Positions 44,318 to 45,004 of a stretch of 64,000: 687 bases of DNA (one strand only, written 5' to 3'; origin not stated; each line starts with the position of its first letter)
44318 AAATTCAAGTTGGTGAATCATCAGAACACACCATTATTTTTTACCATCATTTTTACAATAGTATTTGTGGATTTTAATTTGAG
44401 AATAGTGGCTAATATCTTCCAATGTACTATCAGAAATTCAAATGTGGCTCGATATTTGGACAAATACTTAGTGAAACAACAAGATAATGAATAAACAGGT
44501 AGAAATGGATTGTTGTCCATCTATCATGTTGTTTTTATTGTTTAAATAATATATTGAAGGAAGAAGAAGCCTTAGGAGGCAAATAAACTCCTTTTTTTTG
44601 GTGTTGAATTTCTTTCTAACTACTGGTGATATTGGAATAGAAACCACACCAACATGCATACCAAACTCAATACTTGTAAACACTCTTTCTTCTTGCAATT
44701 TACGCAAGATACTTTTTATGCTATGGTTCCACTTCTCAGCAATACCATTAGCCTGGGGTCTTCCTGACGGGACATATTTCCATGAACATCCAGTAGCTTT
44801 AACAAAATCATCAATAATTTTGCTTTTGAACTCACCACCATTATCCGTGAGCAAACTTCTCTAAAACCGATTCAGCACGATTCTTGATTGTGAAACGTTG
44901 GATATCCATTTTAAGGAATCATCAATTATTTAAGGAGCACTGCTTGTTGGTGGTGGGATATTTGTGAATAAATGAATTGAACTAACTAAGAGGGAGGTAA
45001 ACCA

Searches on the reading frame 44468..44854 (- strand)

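Call 66: search_protein_families(library=pfam, proteins=[window:44468-44854:-], max_evalue=0.001)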
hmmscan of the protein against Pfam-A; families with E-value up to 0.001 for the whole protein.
window:44468-44854:- (128 aa): 0 families

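Call 74: search_protein_families(library=pfam, proteins=[window:44468-44854:-], max_evalue=1)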
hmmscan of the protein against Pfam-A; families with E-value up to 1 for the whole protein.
window:44468-44854:- (128 aa): 2 families
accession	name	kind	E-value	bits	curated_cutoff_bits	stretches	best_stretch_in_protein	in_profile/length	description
PF13683.12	rve_3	-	0.012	15.7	26.5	1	22-54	2-34/67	Integrase core domain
PF00665.32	rve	-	0.079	13.7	32.6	1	2-33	71-102/102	Integrase core domain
